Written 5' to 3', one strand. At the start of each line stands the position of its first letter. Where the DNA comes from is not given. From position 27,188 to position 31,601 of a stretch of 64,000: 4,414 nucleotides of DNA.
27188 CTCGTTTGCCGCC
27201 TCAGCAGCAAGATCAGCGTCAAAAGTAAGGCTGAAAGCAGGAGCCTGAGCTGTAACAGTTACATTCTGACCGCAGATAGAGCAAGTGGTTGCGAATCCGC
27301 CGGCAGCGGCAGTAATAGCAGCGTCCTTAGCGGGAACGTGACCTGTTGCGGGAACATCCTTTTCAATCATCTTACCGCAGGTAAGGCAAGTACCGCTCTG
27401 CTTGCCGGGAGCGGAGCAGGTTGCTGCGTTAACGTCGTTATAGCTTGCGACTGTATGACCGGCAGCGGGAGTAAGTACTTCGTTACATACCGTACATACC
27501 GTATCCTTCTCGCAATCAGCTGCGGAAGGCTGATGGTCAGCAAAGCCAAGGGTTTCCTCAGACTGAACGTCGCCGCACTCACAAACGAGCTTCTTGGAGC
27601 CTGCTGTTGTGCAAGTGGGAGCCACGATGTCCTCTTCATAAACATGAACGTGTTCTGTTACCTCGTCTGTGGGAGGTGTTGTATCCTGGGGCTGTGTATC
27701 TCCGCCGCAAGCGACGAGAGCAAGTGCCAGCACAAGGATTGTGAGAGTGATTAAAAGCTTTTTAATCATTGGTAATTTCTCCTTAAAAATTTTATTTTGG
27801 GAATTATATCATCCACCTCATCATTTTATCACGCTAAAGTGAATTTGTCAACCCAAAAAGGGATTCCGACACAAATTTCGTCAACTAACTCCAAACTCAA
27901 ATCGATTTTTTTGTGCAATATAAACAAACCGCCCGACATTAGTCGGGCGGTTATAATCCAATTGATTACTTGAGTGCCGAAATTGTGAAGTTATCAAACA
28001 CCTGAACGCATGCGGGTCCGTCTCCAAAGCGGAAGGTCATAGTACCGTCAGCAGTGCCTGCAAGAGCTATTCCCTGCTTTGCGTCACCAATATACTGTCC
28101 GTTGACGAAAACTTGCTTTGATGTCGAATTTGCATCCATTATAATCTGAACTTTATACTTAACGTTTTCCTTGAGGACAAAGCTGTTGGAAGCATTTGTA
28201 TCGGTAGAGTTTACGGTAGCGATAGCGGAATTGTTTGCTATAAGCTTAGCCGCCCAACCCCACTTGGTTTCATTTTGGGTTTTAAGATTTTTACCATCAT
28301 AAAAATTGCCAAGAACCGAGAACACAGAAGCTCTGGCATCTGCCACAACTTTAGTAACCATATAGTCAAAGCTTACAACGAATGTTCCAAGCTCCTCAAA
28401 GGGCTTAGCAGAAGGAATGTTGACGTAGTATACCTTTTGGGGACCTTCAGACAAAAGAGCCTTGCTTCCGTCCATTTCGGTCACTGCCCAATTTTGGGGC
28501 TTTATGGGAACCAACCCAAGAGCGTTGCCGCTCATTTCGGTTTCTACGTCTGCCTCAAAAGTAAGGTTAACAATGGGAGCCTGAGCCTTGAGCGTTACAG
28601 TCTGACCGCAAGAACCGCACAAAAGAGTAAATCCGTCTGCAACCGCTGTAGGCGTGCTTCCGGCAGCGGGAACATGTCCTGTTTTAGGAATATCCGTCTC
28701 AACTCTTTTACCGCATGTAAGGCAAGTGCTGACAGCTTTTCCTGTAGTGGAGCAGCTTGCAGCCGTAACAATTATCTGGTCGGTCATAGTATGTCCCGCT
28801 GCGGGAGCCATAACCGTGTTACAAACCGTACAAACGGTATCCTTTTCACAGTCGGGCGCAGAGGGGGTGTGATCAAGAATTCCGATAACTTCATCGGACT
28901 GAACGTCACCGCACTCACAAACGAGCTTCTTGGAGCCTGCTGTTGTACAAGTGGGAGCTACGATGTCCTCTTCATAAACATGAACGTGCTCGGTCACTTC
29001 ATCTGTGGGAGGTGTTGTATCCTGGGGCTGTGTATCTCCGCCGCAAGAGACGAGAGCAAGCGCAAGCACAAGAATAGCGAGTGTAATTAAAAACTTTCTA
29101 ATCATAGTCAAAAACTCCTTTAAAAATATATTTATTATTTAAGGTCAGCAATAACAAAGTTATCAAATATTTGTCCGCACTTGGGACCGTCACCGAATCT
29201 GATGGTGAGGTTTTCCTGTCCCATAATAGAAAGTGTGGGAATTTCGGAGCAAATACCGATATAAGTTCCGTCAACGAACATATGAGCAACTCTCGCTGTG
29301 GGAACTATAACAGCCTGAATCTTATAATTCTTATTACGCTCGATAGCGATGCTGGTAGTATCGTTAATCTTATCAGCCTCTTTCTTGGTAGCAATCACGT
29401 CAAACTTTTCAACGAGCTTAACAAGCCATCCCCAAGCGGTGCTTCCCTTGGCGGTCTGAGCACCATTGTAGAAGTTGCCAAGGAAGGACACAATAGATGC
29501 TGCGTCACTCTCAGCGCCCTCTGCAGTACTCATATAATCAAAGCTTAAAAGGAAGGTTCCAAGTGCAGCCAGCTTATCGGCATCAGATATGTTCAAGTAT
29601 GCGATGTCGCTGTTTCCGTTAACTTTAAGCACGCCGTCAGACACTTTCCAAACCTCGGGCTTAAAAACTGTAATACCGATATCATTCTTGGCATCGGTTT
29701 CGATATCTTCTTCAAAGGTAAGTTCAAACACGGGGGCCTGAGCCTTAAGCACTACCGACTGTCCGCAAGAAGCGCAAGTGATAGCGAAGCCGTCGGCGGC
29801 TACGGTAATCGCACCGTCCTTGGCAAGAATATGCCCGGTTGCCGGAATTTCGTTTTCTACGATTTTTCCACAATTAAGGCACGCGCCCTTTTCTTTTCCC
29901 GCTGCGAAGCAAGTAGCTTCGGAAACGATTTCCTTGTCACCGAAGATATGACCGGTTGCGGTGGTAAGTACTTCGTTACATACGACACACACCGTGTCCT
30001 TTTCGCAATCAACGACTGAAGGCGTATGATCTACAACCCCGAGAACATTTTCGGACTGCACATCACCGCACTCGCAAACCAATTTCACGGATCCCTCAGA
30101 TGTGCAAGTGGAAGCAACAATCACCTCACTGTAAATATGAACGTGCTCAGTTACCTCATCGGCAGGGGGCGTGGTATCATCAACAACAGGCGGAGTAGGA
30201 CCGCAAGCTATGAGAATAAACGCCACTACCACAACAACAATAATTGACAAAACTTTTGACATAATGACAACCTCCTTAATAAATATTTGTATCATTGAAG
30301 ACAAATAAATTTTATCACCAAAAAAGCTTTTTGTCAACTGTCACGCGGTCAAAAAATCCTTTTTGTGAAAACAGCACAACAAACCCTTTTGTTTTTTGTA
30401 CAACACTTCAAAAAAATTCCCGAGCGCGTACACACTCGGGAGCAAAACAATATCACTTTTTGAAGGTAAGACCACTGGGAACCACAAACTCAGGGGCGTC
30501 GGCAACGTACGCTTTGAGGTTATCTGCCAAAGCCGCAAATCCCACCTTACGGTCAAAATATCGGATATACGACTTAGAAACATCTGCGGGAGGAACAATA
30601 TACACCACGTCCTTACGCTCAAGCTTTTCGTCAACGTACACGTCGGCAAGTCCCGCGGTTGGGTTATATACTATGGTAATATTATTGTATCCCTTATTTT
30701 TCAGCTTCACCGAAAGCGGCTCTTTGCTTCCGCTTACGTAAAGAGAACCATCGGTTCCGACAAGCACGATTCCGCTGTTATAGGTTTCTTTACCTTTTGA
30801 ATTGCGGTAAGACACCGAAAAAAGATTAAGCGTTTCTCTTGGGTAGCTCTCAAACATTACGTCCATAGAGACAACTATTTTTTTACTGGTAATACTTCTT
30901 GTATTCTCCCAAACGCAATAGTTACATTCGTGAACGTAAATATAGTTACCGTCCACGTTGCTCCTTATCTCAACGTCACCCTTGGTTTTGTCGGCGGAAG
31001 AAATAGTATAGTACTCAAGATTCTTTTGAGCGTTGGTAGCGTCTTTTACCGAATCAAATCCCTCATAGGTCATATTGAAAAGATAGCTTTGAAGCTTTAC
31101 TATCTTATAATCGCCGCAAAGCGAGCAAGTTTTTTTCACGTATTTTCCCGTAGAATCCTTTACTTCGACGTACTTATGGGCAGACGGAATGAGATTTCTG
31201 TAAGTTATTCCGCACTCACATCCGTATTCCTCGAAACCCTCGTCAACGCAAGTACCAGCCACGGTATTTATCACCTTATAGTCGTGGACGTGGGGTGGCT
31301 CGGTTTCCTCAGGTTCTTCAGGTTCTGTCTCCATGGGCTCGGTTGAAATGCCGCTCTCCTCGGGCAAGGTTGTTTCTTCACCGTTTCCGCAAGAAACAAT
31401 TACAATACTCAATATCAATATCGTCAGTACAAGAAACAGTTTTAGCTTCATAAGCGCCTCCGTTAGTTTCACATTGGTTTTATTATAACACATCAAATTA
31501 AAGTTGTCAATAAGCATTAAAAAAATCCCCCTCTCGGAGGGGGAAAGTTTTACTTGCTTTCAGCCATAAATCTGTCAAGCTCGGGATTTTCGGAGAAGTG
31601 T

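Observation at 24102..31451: Six tandem surface lipoproteins built from repeated His/Cys mini-modules plus a beta-sandwich-like domain, with no family I can name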

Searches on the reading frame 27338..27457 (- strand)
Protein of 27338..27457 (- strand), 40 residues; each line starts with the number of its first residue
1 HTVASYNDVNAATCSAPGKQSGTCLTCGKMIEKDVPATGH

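Call 45: search_protein_representatives(alignment_id=A4)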
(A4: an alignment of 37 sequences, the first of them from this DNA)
Query: 37 sequences, 41 profile positions. Proteins with E-value up to 0.001 (for the whole library): 72677; up to 1e-10: 43400; up to 1e-30: 14344. The best 150 are listed.
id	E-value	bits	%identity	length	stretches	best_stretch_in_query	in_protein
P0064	0.0e+00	1247.4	-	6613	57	1-41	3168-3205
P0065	0.0e+00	1195.0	-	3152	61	1-41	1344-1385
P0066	0.0e+00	1187.2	-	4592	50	1-41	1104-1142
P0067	0.0e+00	1181.4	-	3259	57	7-41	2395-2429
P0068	0.0e+00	1163.9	-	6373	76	1-41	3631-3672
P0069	0.0e+00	1150.7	-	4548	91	1-41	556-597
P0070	0.0e+00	1115.9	-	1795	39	1-41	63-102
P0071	0.0e+00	1103.0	-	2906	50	1-41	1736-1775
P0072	0.0e+00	1093.9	-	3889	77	1-41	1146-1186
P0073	0.0e+00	1058.6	-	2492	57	1-41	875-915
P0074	0.0e+00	1053.0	-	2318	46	1-41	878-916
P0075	0.0e+00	1037.7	-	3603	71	1-41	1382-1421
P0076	0.0e+00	1031.9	-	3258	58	1-41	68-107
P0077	0.0e+00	1027.6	-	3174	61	1-41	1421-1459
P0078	0.0e+00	1009.7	-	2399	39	1-41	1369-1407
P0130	2.4e-234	772.7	-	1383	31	5-41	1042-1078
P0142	3.7e-220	727.3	-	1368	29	1-41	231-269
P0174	2.4e-199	660.7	-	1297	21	1-41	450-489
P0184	6.4e-197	652.9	-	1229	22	1-41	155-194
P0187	1.5e-195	648.5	-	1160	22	1-41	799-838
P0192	4.8e-193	640.5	-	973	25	1-41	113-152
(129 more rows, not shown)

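Call 47: search_protein_families(library=pfam, max_evalue=0.0001, proteins=[P0070, P0130, P0142, P0184, P0187, P0192, P0174])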
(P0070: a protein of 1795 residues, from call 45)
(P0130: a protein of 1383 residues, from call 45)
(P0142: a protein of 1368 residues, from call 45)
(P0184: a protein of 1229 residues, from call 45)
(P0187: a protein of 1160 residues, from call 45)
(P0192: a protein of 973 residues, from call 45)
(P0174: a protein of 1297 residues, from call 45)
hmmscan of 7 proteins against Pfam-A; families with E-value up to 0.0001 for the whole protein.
P0070 (1795 aa): 2 families
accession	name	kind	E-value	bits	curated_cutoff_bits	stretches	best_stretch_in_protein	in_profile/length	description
PF16250.10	DUF4907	-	1.3e-05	25.2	25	0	287-300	17-30/67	Domain of unknown function (DUF4907)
PF02368.24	Big_2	-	1.5e-05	25.3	22.8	1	1722-1791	12-77/79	Bacterial Ig-like domain (group 2)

P0130 (1383 aa): 1 family
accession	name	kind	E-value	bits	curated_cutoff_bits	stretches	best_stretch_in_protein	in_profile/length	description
PF02996.22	Prefoldin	-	1e-05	25.9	23.2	0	401-429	50-78/120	Prefoldin subunit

P0142 (1368 aa): 1 family
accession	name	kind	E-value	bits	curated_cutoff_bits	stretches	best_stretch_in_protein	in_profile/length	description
PF00188.32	CAP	-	3e-16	60.8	21.1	1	1251-1366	2-117/117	Cysteine-rich secretory protein family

P0184 (1229 aa): 0 families

P0187 (1160 aa): 1 family
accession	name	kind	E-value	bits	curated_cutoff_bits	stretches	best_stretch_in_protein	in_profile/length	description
PF17763.6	Asparaginase_C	-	2.5e-05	24.7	34.6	0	839-876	36-73/114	Glutaminase/Asparaginase C-terminal domain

P0192 (973 aa): 0 families

P0174 (1297 aa): 2 families
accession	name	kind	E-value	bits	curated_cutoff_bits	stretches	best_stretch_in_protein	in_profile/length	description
PF00082.27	Peptidase_S8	-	1.7e-20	74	21.8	1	102-262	67-271/288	Subtilase family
PF12292.13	DUF3624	-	6.9e-07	30.1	27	0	910-943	13-43/76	Protein of unknown function (DUF3624)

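Call 56: find_homologous_proteins(query=A4, max_evalue=0.00001)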
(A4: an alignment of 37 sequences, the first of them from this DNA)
Query A4 (37 sequences) (40 aa, profile of the alignment): 15 proteins with E <= 0.00001 among 67 candidates.
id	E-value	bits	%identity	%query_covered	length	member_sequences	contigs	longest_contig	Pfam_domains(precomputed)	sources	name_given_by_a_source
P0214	2.1e-15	74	42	78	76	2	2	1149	-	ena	-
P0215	3.8e-13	66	40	75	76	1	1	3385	-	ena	-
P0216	2.9e-11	60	35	70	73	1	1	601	-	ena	-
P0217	1.4e-10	58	25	80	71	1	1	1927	-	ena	-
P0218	2.0e-10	58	45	70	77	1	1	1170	-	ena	-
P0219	1.3e-9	55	39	78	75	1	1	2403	-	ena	-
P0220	3.4e-9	54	58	28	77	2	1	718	-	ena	-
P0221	4.1e-9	53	28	80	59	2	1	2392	-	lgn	-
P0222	2.3e-8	51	45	73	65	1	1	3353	-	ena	-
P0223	7.9e-8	49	36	68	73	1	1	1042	-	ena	-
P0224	8.2e-8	49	42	78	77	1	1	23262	-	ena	-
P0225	1.2e-7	49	67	15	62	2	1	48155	-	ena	-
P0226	4.1e-7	47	33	75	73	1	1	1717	-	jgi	jgi:hypothetical protein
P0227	1.1e-6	46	44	80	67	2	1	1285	-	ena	-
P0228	4.6e-6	44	83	15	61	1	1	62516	-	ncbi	-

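Call 60: search_solved_structures(query=A4, max_evalue=10, show_alignments=3)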
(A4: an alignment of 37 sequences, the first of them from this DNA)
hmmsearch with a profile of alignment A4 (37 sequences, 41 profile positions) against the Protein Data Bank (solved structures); distinct sequences matched with E-value up to 10: 99 (the best 60 are shown).
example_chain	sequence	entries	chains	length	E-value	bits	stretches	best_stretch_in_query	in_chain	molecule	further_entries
9qa6_A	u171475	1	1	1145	2.2e-12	49.4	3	1-40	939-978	IgA protease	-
1rb9_A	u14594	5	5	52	0.045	16.5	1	20-33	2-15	RUBREDOXIN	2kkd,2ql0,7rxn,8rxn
1spw_A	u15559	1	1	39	0.052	16.3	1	22-33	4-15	Rubredoxin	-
1x6h_A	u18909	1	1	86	0.063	16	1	15-30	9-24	Transcriptional repressor CTCF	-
8q5b_A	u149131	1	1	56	0.066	15.9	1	16-33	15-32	Small CPxCG-related zinc finger protein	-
2yt9_A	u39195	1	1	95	0.071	15.8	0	17-30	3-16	zinc finger-containing protein 1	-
1t9p_A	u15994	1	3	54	0.079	15.7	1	20-33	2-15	Rubredoxin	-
1c09_A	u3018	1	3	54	0.086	15.5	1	20-33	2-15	RUBREDOXIN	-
2i13_A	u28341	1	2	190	0.1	15.3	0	15-31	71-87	Aart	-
1t9q_A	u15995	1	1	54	0.14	14.9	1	20-33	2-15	Rubredoxin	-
5ngm_AZ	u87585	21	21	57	0.15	14.8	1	12-39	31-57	50S ribosomal protein L32 | Large ribosomal subunit protein bL32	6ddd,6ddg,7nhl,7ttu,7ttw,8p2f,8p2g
4rxn_A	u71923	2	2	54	0.17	14.6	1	20-33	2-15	RUBREDOXIN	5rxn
8fmw_Ad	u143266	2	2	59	0.17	14.6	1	14-32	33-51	50S ribosomal protein L32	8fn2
1rdv_A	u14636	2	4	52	0.18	14.5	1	20-33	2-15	RUBREDOXIN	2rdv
1t9o_A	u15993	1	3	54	0.2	14.4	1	20-33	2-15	Rubredoxin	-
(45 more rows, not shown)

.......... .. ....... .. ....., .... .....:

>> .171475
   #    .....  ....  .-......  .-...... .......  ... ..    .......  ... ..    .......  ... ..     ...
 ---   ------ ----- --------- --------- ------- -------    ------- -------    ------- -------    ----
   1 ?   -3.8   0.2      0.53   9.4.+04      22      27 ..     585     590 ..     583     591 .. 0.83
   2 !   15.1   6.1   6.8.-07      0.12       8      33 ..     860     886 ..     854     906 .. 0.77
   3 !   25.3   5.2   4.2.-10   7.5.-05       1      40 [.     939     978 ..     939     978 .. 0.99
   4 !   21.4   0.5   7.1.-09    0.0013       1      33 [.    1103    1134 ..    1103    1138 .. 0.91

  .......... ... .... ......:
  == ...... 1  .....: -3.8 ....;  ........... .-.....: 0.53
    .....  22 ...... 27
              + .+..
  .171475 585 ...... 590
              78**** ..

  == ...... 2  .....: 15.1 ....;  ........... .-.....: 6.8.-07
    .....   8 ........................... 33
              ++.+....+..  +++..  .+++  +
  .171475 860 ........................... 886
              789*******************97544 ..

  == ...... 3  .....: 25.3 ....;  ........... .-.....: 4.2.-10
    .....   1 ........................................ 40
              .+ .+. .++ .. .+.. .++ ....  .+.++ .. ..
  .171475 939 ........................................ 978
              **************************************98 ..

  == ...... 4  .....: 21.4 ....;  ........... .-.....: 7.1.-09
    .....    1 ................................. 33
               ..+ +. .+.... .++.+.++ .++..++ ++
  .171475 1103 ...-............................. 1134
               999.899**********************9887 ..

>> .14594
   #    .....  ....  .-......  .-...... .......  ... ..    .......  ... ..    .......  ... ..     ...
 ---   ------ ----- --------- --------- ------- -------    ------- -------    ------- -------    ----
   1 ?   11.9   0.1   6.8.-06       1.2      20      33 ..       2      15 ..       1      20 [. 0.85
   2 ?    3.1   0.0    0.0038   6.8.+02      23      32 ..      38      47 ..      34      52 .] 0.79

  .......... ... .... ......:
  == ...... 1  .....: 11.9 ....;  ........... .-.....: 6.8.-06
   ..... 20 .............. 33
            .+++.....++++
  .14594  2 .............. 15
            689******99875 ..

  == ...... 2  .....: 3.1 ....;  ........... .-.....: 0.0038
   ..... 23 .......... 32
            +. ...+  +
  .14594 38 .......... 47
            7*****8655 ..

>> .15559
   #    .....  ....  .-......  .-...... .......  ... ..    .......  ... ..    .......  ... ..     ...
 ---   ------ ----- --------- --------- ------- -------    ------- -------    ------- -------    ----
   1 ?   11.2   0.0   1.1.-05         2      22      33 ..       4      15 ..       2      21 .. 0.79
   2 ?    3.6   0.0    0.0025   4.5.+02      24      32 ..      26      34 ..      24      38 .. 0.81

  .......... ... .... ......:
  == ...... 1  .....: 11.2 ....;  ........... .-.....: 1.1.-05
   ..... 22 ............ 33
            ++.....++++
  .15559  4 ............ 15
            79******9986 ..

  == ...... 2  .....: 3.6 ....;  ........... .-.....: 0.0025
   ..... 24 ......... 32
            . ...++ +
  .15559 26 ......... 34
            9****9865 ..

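Call 61: search_solved_structures(query=P0192, max_evalue=1, show_alignments=2)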
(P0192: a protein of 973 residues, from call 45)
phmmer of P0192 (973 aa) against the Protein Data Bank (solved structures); distinct sequences matched with E-value up to 1: 1.
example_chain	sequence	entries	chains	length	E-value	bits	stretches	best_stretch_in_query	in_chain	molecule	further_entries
9qa6_A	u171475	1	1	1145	5.4e-06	28.2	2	105-154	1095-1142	IgA protease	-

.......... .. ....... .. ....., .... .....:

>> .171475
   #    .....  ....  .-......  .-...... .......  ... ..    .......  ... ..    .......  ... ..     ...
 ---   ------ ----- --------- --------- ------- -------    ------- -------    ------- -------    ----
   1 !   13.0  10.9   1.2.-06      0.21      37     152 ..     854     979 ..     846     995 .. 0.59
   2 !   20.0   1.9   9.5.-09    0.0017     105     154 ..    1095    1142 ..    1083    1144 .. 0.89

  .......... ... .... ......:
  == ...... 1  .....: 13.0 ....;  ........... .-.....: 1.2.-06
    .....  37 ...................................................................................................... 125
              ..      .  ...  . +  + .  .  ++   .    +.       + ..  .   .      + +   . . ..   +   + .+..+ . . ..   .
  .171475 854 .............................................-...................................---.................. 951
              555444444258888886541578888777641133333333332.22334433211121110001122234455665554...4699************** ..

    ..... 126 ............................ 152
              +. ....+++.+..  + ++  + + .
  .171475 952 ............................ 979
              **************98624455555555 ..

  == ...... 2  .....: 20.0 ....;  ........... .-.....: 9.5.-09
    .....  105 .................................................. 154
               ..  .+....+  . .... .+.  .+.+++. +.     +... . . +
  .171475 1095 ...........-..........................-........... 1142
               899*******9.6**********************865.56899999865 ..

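Call 72: find_related_loci(query=P0192, collection=viral_contigs, flank=3000)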
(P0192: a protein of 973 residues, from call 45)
Query P0192 (973 aa) in viral_contigs; peptide patterns used: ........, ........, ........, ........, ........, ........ (x = any residue, [..] = any of these).
3 stretches matched a pattern, but none encodes a relative of the query by tblastn (E <= 1e-3).

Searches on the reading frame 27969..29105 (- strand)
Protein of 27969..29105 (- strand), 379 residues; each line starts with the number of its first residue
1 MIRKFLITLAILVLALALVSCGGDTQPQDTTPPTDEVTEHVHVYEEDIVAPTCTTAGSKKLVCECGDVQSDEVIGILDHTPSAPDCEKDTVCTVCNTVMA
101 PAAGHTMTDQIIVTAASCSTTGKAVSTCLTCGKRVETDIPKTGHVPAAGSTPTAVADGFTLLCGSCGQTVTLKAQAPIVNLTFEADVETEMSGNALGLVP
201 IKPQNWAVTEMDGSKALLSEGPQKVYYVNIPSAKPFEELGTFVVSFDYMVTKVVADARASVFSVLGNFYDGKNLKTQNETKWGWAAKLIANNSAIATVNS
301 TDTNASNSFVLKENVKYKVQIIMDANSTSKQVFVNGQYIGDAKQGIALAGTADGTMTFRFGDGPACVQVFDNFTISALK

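Call 3: search_protein_families(library=pfam, max_evalue=1, proteins=[window:27969-29105:-])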
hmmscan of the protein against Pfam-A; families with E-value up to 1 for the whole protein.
seq(379 aa): 4 families
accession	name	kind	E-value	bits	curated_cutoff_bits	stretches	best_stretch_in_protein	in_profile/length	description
PF02837.24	Glyco_hydro_2_N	-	0.0014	19.1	28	1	291-369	56-133/169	Glycosyl hydrolases family 2, sugar binding domain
PF03604.18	Zn_ribbon_RPAB4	-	0.0056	16.8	24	1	162-178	2-18/32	DNA directed RNA polymerase, 7 kDa subunit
PF14466.11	PLCC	-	0.038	14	24.2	0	8-74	9-79/153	PLAT/LH2 and C2-like Ca2+-binding lipoprotein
PF01927.22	Mut7-C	-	0.063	13.8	23.3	1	4-133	2-131/146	Mut7-C RNAse domain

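Call 4: search_protein_families(library=ncbifam, max_evalue=1, proteins=[window:27969-29105:-])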
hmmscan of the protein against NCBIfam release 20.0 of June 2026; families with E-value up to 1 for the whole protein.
seq(379 aa): 1 family
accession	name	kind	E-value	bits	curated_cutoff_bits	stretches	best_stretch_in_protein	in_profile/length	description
NF045774.1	cytochro_C551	exception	0.045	13.7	118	1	5-61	4-58/110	cytochrome c551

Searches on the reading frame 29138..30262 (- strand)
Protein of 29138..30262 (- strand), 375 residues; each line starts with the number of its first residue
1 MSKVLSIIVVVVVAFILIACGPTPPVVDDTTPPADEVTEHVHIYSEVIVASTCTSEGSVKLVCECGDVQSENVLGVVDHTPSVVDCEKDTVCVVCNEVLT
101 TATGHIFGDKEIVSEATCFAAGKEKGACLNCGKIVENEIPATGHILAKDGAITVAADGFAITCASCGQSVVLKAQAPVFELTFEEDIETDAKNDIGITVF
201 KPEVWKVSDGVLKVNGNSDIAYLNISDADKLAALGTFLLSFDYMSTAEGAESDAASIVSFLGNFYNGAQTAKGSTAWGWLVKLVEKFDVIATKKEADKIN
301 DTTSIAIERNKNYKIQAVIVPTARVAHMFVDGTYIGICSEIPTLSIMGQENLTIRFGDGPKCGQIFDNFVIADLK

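Call 3: search_protein_families(library=pfam, max_evalue=1, proteins=[window:29138-30262:-])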
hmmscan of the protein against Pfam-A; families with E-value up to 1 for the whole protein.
seq(375 aa): 5 families
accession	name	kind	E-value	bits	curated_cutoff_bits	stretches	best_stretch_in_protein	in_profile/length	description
PF24461.1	DUF7576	-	0.062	13.6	27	1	160-186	17-41/60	Family of unknown function (DUF7576)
PF03604.18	Zn_ribbon_RPAB4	-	0.33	11.1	24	1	162-178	2-18/32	DNA directed RNA polymerase, 7 kDa subunit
PF06221.18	zf-C2HC5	-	0.41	11.1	25.8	0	127-135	19-27/54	Putative zinc finger motif, C2HC5-type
PF21352.3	Zn_ribbon_Thio2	-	0.47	10.8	27.1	0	355-364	15-24/27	Thioredoxin 2, N-terminal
PF13248.11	Zn_ribbon_3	-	0.67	10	27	0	160-168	16-24/26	zinc-ribbon domain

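Call 4: search_protein_families(library=ncbifam, max_evalue=1, proteins=[window:29138-30262:-])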
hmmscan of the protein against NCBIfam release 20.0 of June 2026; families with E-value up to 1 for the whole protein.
seq(375 aa): 3 families
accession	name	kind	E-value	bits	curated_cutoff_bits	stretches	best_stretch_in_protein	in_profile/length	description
NF040996.1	MamX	equivalog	0.015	14.8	400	1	85-210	48-171/264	magnetosome protein MamX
NF007786.1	PRK10477.1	subfamily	0.075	12.7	267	0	3-26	2-26/176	outer membrane lipoprotein Blc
NF008177.0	PRK10925.1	equivalog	0.11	12.3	363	1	250-295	103-147/206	superoxide dismutase [Mn]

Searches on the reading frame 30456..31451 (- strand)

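Call 3: search_protein_families(library=pfam, max_evalue=1, proteins=[window:30456-31451:-])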
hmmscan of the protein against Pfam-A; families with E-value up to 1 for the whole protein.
seq(332 aa): 0 families

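Call 4: search_protein_families(library=ncbifam, max_evalue=1, proteins=[window:30456-31451:-])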
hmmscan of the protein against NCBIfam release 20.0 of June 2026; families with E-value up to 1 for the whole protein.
seq(332 aa): 1 family
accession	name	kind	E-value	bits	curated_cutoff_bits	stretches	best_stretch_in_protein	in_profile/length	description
NF053773.1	BSAP5i_fam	equivalog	0.18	11.8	150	0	4-26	2-24/135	BSAP-5i family immunity protein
